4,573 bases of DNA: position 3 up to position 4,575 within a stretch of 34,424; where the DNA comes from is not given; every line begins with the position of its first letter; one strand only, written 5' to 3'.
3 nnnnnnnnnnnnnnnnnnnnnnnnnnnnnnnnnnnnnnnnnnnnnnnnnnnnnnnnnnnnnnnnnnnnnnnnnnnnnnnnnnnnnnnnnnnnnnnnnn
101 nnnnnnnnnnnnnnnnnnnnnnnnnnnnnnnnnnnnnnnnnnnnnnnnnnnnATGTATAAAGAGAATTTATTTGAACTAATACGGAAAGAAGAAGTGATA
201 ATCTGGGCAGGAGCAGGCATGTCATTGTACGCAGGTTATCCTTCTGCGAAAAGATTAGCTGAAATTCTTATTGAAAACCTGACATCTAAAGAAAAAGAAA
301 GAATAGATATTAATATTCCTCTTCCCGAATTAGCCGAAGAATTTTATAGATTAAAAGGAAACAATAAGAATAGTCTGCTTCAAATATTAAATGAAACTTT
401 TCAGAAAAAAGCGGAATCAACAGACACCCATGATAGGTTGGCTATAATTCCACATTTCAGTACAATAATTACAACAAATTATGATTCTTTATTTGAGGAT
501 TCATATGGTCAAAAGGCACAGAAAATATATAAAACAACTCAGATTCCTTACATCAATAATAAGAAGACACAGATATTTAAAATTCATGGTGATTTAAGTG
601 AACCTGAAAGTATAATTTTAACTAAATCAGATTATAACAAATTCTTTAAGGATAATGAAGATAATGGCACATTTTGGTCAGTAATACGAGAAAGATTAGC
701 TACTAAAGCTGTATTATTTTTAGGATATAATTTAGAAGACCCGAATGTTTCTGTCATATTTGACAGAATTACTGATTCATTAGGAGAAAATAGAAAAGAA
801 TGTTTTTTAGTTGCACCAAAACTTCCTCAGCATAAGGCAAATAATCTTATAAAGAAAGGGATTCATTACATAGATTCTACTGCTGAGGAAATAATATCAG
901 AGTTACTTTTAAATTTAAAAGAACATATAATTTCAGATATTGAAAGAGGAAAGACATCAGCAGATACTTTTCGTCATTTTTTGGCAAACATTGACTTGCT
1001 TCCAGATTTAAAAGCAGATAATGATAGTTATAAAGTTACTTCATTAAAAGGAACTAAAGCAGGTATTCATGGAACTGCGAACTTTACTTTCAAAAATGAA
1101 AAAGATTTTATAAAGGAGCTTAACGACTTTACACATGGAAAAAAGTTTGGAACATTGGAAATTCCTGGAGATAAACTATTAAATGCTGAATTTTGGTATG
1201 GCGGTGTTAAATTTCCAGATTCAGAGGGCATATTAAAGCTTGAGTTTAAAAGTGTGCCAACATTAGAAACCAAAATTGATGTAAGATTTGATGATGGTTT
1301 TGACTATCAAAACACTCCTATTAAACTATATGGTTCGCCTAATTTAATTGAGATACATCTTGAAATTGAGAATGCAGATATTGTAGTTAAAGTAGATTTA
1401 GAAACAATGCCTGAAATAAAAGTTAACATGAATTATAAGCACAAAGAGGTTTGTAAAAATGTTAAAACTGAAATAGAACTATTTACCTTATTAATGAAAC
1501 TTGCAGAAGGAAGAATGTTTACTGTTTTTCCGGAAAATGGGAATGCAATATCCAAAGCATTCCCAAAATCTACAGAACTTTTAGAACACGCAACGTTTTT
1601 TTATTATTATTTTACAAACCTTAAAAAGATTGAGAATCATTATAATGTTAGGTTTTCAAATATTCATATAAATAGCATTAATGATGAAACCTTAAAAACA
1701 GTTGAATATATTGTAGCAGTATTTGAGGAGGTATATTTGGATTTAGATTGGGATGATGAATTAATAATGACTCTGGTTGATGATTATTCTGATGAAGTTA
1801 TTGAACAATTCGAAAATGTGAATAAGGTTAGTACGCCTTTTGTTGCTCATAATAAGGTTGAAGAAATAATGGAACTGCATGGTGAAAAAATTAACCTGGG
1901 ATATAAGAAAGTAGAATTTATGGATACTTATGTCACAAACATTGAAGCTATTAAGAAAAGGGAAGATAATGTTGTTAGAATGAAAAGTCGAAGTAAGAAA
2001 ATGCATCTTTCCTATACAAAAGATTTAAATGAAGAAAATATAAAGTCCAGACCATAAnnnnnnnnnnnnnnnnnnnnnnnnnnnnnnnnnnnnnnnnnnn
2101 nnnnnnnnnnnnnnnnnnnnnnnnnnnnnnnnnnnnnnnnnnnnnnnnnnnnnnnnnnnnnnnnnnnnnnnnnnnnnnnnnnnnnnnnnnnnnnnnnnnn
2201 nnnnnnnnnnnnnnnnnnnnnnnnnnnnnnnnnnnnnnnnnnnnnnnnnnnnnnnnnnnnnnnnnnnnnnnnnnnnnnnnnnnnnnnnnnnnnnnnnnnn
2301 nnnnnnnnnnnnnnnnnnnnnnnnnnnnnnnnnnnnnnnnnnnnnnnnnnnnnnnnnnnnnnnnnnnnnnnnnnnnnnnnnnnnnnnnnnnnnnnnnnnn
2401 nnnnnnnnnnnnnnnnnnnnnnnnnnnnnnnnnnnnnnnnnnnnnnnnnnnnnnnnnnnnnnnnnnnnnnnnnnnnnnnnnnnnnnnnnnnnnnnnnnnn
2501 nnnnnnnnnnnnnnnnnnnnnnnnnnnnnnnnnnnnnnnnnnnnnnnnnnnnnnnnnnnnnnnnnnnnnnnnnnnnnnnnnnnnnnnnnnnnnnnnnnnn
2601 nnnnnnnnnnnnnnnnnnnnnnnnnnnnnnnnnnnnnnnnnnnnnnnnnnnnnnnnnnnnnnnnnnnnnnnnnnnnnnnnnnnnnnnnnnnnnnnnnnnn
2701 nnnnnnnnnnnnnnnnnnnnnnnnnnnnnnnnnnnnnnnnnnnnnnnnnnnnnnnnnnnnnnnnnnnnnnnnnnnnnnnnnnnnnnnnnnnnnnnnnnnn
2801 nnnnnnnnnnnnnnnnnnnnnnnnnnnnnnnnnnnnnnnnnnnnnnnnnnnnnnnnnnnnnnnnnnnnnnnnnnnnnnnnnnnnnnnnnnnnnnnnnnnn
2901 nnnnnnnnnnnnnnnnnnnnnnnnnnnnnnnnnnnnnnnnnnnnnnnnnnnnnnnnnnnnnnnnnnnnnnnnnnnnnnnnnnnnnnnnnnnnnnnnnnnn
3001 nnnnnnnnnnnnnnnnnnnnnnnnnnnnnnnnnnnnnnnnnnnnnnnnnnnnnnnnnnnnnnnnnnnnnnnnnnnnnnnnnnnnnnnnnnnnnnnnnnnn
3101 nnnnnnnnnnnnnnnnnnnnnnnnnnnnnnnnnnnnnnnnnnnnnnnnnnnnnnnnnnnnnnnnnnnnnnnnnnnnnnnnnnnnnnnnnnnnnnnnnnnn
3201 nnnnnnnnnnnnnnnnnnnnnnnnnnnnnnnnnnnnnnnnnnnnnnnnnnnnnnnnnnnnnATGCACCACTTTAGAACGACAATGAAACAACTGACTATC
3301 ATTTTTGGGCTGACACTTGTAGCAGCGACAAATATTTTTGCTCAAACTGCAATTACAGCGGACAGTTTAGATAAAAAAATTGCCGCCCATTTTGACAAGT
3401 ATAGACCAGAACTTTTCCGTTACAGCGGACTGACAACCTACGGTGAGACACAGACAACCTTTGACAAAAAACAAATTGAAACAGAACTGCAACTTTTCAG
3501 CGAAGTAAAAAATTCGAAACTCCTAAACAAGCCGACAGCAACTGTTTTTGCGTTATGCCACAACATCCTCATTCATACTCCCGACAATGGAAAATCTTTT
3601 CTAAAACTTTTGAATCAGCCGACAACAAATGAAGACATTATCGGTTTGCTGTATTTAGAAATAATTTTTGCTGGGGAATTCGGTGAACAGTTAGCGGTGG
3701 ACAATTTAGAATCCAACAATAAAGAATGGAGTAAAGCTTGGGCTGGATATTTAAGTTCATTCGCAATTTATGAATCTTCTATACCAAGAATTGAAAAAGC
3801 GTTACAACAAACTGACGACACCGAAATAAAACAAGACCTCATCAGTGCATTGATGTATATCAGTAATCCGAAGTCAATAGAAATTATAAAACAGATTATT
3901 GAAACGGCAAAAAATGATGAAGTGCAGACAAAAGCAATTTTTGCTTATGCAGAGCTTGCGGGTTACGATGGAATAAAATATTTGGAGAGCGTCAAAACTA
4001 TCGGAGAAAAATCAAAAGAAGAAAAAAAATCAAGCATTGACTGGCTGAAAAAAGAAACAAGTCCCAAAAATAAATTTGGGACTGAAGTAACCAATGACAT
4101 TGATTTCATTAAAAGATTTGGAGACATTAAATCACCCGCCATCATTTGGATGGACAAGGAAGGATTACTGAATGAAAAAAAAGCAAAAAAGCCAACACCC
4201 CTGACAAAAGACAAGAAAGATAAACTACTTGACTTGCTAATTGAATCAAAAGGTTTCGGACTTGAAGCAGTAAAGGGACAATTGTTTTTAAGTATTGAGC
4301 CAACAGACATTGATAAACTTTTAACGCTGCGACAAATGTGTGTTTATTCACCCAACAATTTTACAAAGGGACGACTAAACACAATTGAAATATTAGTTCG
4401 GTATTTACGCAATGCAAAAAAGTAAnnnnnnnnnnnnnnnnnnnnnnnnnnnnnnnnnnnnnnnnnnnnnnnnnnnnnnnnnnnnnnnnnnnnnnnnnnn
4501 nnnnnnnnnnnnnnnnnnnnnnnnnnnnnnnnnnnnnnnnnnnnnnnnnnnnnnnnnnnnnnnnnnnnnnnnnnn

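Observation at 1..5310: A promoter-carrying junction repeat punctuates a same-strand gene-cassette array (integron- or rAID-like architecture)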

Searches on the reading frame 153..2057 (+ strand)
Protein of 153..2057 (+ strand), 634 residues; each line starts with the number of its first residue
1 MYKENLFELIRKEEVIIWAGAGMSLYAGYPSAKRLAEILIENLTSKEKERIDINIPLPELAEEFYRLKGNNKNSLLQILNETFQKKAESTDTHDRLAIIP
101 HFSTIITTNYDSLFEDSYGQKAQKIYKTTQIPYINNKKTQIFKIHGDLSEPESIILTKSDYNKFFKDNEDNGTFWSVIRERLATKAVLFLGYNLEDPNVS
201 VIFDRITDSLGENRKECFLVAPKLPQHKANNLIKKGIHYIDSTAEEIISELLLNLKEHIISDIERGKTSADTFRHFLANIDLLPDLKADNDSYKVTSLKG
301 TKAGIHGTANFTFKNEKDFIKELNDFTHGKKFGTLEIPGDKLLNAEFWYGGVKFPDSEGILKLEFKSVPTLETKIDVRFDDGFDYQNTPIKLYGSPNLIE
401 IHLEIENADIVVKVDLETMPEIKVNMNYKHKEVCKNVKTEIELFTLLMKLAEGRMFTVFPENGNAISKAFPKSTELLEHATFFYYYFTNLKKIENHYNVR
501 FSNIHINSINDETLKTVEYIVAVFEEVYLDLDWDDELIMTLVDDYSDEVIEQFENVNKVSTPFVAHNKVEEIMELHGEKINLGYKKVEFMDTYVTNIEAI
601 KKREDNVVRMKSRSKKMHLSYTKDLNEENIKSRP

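Call 8: search_protein_families(library=pfam, proteins=[window:153-2057:+], max_evalue=0.01)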
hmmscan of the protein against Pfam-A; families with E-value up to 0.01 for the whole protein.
window:153-2057:+ (634 aa): 1 family
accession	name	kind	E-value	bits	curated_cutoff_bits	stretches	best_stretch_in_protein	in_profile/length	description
PF13289.12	SIR2_2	-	1.1e-29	103.8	24.5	1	104-240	2-141/141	SIR2-like domain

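Call 9: find_encoding_contigs(protein=window:153-2057:+, flank=10000, max_places=6)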
Protein window:153-2057:+ (634 aa): 24 contigs read that carry it; 6 places shown.
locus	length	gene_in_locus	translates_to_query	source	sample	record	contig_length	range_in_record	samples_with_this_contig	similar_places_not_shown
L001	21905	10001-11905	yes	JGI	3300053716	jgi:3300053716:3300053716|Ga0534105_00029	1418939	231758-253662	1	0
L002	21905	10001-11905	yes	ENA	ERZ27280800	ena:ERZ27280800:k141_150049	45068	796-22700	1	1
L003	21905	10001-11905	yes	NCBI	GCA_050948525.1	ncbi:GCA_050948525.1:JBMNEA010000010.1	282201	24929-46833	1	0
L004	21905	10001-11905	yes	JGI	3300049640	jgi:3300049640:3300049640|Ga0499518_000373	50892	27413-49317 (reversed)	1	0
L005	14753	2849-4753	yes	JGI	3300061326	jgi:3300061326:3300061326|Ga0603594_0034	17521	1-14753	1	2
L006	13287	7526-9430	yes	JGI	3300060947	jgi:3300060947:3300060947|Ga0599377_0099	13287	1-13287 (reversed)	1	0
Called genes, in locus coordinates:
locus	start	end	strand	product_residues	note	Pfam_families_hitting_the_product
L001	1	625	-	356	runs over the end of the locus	PF00512:HisKA, PF02518:HATPase_c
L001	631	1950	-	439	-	PF00155:Aminotran_1_2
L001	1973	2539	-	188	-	PF00625:Guanylate_kin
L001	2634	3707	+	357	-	PF00106:adh_short (faint), PF01073:3Beta_HSD, PF01370:Epimerase, PF02719:Polysacc_synt_2, PF04321:RmlD_sub_bind, PF16363:GDP_Man_Dehyd, PF07993:NAD_binding_4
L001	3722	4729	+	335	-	PF01551:Peptidase_M23, PF01476:LysM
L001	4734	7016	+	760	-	PF01839:FG-GAP (faint), PF13517:FG-GAP_3 (weak), PF18962:Por_Secre_tail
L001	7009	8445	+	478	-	PF00497:SBP_bac_3, PF01464:SLT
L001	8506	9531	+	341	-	-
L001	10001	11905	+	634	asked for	PF13289:SIR2_2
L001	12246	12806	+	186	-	-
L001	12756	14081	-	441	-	PF05598:DUF772, PF01609:DDE_Tnp_1, PF13751:DDE_Tnp_1_6 (weak)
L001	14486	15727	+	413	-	-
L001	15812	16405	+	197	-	-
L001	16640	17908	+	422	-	PF07690:MFS_1, PF00854:PTR2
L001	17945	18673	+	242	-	-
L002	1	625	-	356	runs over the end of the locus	PF14501:HATPase_c_5 (faint), PF00512:HisKA, PF02518:HATPase_c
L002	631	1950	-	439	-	PF00155:Aminotran_1_2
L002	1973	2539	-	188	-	PF00625:Guanylate_kin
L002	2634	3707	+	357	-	PF00106:adh_short (faint), PF01073:3Beta_HSD, PF01370:Epimerase, PF02719:Polysacc_synt_2, PF04321:RmlD_sub_bind, PF16363:GDP_Man_Dehyd, PF07993:NAD_binding_4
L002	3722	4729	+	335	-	PF01551:Peptidase_M23, PF01476:LysM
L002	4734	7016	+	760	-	PF01839:FG-GAP (faint), PF13517:FG-GAP_3 (weak), PF18962:Por_Secre_tail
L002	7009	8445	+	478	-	PF00497:SBP_bac_3, PF01464:SLT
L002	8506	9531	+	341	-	-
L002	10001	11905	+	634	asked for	PF13289:SIR2_2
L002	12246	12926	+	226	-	-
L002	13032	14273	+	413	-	-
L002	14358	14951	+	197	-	-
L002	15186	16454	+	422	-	PF07690:MFS_1, PF00854:PTR2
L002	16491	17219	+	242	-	-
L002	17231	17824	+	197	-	-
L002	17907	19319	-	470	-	-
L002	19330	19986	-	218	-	-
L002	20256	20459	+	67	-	-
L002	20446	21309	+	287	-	PF01555:N6_N4_Mtase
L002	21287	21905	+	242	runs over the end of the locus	PF14511:RE_EcoO109I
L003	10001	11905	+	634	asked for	PF13289:SIR2_2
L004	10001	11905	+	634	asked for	PF13289:SIR2_2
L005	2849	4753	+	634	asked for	PF13289:SIR2_2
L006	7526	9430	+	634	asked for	PF13289:SIR2_2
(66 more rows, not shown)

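Call 33: search_protein_families(library=padloc, proteins=[window:153-2057:+], max_evalue=0.01)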
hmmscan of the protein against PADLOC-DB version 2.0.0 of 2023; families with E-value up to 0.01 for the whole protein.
window:153-2057:+ (634 aa): 10 families
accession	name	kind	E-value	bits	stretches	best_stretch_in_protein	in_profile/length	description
PDLC00407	ThsA1|ThsA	-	9.3e-38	128.1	1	6-230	13-232/478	STALD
PDLC00409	ThsA1|ThsA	-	5.1e-32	109.2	1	8-224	16-227/242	STALD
PDLC04968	PDC-S25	-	7.7e-20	69.4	1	72-214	109-249/517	-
PDLC04967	PDC-S25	-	5.8e-16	56.6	1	96-213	140-258/528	-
PDLC04166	Dsr1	-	1.3e-13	47.6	1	6-196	16-210/1227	-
PDLC03856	LmuA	-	1.8e-12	45.2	1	6-204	8-215/433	-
PDLC00412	ThsA1|ThsA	-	1.2e-08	32.5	1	170-251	6-87/314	STALD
PDLC04081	SIR2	-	1.1e-05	22.7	1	19-52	23-56/345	-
PDLC04087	SIR2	-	1.8e-05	21.8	0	9-49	14-53/343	-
PDLC04082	SIR2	-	0.0015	15.5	0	4-46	8-49/345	-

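Call 34: search_protein_families(library=pfam, proteins=[L002:8506-9531:+], max_evalue=0.01)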
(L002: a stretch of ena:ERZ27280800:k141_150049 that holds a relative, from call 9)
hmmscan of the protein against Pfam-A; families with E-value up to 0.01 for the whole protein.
L002:8506-9531:+ (341 aa): 0 families

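Call 42: search_protein_families(library=ncbifam, proteins=[L002:8506-9531:+], max_evalue=0.1)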
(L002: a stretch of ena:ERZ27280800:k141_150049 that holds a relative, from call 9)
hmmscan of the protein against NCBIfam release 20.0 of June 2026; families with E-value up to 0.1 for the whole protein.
L002:8506-9531:+ (341 aa): 0 families

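Call 43: search_solved_structures(query=window:153-2057:+, max_evalue=0.001)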
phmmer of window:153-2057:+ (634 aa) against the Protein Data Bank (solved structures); distinct sequences matched with E-value up to 0.001: 9.
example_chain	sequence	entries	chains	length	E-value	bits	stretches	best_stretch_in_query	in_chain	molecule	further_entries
8wc0_A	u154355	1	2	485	6.2e-21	77.8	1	15-242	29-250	NAD(+) hydrolase ThsA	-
7uxt_B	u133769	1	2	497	1.1e-20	77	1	8-214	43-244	USG protein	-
6lhx_A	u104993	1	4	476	4.7e-20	74.9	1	9-223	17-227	ThsA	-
8bto_A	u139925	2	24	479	5.3e-19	71.4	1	9-223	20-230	NAD(+) hydrolase ThsA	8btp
8zsf_D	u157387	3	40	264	6e-18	68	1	6-213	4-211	Sir2 family NAD-dependent protein deacetylase | KomC, SIR2 domain protein, NADase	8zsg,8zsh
9xvc_H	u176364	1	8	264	6e-17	64.7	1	6-213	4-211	KomC(H146N), a SIR2-domain NADase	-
8zsi_E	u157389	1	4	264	1.5e-16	63.4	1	6-213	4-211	Sir2 family NAD-dependent protein deacetylase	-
9v0g_E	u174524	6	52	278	1.4e-09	40.4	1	10-207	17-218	NAD-dependent protein deacetylase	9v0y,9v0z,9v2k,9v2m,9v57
9v12_i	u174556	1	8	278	4.2e-07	32.1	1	10-207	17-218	NAD-dependent protein deacetylase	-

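Call 85: find_homologous_proteins(query=window:153-2057:+, max_evalue=1e-10)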
Query window:153-2057:+ (634 aa): 367 proteins with E <= 1e-10 among 8000 candidates; the best 120 are listed.
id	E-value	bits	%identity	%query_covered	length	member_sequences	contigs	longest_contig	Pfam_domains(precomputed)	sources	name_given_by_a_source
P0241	0.0e+0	1411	100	100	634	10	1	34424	PF13289.13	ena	-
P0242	0.0e+0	1206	84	100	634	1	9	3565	PF13289.13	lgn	-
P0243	0.0e+0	1192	85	99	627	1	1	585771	PF13289.13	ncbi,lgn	ncbi:MAG: SIR2 family protein [Bacteroidales bacterium]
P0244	0.0e+0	1133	80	99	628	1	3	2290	PF13289.13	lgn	-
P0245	0.0e+0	1079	76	100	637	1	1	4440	PF13289.13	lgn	-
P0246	1.7e-284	963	68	98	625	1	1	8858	PF13289.13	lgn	-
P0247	2.5e-283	959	73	90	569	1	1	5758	PF13289.13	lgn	-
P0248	1.9e-281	953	68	98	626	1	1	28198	PF13289.13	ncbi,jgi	jgi:hypothetical protein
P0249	1.5e-264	897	64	98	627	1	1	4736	PF13289.13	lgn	-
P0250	2.0e-261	887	64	99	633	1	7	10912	PF13289.13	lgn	-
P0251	4.2e-257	873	61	99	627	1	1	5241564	PF13289.13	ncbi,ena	-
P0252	3.2e-249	847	83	72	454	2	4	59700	PF13289.13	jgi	jgi:hypothetical protein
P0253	6.5e-249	846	60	98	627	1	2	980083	PF13289.13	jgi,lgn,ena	-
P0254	3.8e-244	830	58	100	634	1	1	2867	PF13289.13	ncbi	-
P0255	6.4e-244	829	58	99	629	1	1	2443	PF13289.13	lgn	-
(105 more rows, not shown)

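Call 86: find_encoding_contigs(protein=P0243, flank=10000, max_places=2)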
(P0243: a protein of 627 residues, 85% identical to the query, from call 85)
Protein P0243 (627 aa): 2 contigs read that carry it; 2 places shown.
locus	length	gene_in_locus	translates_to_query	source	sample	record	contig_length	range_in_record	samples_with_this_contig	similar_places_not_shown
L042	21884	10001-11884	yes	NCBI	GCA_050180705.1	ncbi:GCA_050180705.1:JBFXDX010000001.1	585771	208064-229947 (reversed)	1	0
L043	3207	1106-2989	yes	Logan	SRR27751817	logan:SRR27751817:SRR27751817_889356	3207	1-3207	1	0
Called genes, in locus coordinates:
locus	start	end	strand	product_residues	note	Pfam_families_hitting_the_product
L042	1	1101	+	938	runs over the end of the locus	PF04231:Endonuclease_1, PF00041:fn3, PF16893:fn3_2 (faint), PF25814:fn3_SORL1 (faint), PF00041:fn3, PF20009:GEVED, PF00041:fn3, PF18962:Por_Secre_tail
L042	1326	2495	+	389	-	PF00406:ADK, PF02224:Cytidylate_kin (faint), PF13207:AAA_17, PF13238:AAA_18 (weak), PF13671:AAA_33 (faint), PF00406:ADK, PF13207:AAA_17, PF13238:AAA_18 (weak), +1 more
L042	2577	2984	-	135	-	-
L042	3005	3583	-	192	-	PF04542:Sigma70_r2, PF08281:Sigma70_r4_2 (weak), PF04545:Sigma70_r4 (weak)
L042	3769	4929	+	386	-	PF19841:GldN (weak)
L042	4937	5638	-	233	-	PF00702:Hydrolase, PF13419:HAD_2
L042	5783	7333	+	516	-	PF14326:DUF4384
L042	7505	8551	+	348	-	PF00724:Oxidored_FMN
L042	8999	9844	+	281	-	-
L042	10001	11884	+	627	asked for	PF13289:SIR2_2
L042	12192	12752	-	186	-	PF01797:Y1_Tnp (weak)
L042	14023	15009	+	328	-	-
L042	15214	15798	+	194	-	-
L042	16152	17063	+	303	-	-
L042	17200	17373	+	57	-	-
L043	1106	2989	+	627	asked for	PF13289:SIR2_2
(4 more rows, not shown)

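Call 87: find_encoding_contigs(protein=P0251, flank=10000, max_places=2)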
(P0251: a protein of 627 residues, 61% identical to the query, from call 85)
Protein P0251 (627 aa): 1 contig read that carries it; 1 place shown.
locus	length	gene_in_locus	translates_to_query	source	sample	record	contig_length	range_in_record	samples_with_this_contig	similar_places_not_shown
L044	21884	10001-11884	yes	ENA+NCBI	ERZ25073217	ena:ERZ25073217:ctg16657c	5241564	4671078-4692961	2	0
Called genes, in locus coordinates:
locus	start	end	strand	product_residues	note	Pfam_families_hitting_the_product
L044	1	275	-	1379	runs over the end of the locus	PF07494:Reg_prop (faint), PF23748:Beta-prop_LRRK2 (faint), PF07495:Y_Y_Y, PF00512:HisKA, PF02518:HATPase_c, PF00072:Response_reg, PF00165:HTH_AraC (faint), PF12833:HTH_18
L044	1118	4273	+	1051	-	PF13620:CarboxypepD_reg, PF13715:CarbopepD_reg_2, PF07715:Plug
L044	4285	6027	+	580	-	PF14322:SusD-like_3, PF07980:SusD_RagB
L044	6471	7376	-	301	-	-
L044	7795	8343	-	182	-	-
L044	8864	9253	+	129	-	PF09905:VF530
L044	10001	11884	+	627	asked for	PF13289:SIR2_2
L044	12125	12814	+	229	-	-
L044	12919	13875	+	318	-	PF13936:HTH_38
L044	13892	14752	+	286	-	PF14267:DUF4357, PF18755:RAMA (weak)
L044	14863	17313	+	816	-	PF07719:TPR_2 (faint), PF13181:TPR_8 (faint), PF23914:TPR_CcmH_CycH (faint), PF00515:TPR_1 (weak)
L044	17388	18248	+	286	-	PF13353:Fer4_12 (weak), PF04055:Radical_SAM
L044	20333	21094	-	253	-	-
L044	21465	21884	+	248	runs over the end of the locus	PF01925:TauE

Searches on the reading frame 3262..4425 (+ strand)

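Call 8: search_protein_families(library=pfam, proteins=[window:3262-4425:+], max_evalue=0.01)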
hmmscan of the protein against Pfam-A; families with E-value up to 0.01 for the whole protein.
window:3262-4425:+ (387 aa): 2 families
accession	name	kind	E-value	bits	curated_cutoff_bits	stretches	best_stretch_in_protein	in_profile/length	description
PF13646.12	HEAT_2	-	0.00023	21.8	27.7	1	170-229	29-87/88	HEAT repeats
PF01216.23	Calsequestrin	-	0.0029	17.2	27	1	213-284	263-333/386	Calsequestrin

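Call 42: search_protein_families(library=ncbifam, proteins=[window:3283-4425:+], max_evalue=0.1)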
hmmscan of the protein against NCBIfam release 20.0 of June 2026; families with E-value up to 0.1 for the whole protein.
window:3283-4425:+ (380 aa): 2 families
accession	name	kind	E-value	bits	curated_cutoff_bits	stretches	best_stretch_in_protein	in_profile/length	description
NF045915.1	PhycobilmeDegNblB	equivalog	0.00049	19.7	300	1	166-237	99-169/214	phycobilisome degradation protein NblB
NF003715.0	PRK05326.1-2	equivalog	0.033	12.5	309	1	150-272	424-544/595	potassium/proton antiporter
